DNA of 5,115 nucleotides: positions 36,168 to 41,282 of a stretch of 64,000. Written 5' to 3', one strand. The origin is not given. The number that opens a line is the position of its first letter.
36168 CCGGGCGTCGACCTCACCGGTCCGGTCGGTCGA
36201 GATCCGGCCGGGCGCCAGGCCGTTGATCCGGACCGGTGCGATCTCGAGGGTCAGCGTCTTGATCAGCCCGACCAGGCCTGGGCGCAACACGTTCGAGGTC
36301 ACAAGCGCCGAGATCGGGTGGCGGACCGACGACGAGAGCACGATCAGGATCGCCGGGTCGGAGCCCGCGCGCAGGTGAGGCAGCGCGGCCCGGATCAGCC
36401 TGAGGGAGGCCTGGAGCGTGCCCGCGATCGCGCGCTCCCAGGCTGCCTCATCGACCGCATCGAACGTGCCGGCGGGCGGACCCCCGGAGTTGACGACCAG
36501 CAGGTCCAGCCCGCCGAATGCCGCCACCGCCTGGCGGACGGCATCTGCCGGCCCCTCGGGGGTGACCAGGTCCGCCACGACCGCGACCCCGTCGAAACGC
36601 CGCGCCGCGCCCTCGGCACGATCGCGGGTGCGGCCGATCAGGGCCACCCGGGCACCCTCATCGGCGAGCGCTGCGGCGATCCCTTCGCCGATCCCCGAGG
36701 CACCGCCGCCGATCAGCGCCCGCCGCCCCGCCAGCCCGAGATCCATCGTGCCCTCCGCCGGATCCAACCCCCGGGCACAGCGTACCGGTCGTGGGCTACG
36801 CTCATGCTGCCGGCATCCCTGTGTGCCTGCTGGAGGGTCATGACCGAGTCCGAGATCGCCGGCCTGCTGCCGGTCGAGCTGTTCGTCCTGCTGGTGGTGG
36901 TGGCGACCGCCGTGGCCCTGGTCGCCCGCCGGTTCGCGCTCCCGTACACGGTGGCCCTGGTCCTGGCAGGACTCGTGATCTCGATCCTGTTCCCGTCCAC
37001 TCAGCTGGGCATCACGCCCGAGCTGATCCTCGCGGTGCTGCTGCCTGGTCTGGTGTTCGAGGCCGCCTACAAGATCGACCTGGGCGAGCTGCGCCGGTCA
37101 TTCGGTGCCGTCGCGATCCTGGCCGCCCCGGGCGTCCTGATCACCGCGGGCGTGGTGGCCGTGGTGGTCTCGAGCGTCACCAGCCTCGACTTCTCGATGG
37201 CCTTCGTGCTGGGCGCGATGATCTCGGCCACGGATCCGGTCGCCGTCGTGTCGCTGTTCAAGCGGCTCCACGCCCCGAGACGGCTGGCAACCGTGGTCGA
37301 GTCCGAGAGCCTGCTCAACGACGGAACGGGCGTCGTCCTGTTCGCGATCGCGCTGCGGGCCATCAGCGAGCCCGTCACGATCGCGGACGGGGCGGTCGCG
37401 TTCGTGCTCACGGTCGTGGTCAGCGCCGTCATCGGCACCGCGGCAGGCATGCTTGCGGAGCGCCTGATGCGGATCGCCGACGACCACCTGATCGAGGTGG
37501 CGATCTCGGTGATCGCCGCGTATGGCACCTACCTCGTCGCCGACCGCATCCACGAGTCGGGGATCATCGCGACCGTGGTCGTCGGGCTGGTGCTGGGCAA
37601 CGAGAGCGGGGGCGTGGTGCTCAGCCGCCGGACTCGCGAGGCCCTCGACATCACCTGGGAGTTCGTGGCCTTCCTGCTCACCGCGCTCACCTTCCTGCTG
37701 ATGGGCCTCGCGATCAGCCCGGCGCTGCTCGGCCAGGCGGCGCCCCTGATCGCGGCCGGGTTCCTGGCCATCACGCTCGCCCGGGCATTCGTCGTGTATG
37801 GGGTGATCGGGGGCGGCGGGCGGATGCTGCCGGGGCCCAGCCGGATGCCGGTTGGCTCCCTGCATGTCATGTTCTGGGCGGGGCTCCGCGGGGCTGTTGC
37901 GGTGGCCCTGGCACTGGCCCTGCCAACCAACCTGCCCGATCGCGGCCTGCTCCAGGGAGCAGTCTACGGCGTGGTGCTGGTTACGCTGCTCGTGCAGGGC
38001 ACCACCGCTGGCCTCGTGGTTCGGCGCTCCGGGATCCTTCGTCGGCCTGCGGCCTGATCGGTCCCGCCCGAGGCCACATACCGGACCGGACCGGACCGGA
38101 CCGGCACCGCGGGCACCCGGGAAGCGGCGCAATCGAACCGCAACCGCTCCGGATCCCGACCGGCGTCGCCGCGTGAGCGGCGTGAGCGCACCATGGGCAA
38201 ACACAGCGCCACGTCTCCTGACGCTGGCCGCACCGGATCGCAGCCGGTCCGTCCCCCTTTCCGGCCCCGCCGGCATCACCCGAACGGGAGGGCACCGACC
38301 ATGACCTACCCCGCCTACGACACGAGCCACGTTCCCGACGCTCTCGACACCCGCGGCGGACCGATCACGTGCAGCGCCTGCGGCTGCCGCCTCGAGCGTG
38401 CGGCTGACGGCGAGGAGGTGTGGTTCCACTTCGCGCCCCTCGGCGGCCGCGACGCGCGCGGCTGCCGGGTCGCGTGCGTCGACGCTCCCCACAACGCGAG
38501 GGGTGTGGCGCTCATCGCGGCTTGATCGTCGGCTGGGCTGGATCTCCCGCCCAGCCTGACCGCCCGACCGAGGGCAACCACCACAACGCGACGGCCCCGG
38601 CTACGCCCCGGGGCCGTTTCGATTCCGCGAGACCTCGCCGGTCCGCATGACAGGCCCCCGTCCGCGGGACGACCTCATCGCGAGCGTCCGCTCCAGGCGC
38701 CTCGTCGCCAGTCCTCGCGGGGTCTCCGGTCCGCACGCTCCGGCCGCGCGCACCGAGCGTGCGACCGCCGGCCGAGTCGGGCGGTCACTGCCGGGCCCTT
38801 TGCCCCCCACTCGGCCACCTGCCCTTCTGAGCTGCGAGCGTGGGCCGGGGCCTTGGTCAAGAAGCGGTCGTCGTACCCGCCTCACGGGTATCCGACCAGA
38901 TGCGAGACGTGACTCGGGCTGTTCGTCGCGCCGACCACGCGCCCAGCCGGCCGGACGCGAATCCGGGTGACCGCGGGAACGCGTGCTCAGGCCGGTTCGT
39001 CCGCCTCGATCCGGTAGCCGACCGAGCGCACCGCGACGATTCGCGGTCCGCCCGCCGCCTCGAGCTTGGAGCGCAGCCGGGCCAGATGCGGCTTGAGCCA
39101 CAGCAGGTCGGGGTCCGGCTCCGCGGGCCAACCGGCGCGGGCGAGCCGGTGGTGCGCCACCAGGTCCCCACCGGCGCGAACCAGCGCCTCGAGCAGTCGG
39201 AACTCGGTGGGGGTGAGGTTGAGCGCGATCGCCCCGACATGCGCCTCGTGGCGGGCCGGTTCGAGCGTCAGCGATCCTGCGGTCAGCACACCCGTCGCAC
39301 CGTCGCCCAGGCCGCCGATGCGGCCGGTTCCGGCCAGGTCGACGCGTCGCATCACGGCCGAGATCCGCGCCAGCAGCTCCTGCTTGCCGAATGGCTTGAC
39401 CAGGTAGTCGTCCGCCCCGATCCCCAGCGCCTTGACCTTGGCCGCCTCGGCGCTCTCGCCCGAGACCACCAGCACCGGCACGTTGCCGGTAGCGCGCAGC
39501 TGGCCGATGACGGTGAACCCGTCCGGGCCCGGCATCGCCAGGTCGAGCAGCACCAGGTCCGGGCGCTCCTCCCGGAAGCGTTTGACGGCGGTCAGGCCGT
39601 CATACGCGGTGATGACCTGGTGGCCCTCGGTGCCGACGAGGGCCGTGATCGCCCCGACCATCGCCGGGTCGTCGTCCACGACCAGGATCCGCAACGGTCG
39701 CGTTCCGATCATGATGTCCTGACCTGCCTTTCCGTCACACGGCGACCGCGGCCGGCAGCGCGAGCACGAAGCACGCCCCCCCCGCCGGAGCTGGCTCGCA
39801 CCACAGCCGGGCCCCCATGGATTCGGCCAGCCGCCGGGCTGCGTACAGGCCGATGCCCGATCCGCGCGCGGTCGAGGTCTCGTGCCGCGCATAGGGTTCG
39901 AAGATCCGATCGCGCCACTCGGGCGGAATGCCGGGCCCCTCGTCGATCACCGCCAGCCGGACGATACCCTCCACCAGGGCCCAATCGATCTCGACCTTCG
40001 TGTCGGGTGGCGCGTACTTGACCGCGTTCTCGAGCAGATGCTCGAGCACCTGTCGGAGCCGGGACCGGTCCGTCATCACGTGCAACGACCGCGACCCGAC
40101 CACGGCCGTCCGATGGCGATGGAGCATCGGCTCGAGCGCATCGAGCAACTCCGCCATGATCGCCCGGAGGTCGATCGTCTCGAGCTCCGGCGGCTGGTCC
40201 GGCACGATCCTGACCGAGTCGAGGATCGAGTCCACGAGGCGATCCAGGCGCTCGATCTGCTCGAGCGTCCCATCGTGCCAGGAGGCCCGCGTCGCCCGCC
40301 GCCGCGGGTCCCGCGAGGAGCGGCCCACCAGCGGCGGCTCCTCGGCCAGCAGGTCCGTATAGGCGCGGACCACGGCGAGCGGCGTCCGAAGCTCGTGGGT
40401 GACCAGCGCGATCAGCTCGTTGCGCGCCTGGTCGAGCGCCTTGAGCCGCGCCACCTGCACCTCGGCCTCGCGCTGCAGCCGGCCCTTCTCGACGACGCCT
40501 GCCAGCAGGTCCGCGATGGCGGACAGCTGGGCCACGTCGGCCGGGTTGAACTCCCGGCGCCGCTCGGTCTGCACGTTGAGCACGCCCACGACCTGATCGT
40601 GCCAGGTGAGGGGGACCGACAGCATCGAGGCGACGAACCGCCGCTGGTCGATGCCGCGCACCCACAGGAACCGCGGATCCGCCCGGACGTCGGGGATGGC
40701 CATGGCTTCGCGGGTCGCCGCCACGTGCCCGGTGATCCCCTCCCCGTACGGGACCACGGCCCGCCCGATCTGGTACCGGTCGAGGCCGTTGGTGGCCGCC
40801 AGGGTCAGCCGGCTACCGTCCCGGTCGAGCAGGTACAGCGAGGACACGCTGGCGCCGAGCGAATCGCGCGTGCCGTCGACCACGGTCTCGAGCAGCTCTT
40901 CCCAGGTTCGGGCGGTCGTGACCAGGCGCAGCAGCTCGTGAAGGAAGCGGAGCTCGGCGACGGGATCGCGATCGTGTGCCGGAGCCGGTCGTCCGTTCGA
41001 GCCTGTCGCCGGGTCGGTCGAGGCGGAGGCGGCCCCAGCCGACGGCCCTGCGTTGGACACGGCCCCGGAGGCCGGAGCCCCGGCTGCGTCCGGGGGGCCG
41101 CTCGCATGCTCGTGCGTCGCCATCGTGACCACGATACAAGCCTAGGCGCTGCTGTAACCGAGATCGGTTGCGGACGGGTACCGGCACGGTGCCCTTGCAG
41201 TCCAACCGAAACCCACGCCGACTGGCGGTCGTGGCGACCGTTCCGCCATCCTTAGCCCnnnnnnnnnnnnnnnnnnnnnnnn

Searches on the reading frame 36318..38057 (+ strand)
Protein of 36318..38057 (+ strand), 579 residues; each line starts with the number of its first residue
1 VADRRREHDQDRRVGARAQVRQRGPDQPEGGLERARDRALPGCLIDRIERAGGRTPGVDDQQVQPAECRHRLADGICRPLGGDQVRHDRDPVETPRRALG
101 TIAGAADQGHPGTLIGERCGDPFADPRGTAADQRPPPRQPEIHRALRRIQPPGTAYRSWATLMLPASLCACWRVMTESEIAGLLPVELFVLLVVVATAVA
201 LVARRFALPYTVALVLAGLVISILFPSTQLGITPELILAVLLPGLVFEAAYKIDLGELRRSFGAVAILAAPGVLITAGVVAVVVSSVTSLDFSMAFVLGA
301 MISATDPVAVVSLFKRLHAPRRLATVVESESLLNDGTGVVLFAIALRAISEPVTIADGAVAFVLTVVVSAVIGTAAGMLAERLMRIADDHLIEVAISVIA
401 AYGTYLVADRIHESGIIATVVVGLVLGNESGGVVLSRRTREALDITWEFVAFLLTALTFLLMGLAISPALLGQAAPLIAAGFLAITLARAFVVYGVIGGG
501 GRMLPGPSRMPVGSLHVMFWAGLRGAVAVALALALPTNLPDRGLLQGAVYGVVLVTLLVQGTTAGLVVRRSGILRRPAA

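Call 71: search_protein_families(library=pfam, proteins=[window:36318-38057:+], max_evalue=0.00001)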
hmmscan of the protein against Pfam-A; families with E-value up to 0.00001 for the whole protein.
window:36318-38057:+ (579 aa): 1 family
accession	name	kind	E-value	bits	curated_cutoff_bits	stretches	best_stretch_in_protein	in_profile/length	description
PF00999.27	Na_H_Exchanger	-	5.1e-60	203.7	26.2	1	194-569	2-374/375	Sodium/hydrogen exchanger, transmembrane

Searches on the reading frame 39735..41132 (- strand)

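Call 71: search_protein_families(library=pfam, proteins=[window:39735-41132:-], max_evalue=0.00001)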
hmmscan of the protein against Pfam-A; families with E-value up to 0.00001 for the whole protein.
window:39735-41132:- (465 aa): 5 families
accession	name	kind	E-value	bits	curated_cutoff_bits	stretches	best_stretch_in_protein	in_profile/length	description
PF02518.31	HATPase_c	-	3.1e-25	89.2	26.4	1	355-461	2-109/111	Histidine kinase-, DNA gyrase B-, and HSP90-like ATPase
PF01590.32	GAF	-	6e-21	75.8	22.4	1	78-212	3-131/133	GAF domain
PF13185.12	GAF_2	-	1.4e-20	74.3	28.6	1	75-214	2-135/136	GAF domain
PF13492.12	GAF_3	-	5.4e-13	49.9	27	1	78-215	3-128/129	GAF domain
PF00512.31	HisKA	-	6.2e-12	45.8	26.9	1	236-309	1-63/66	His Kinase A (phospho-acceptor) domain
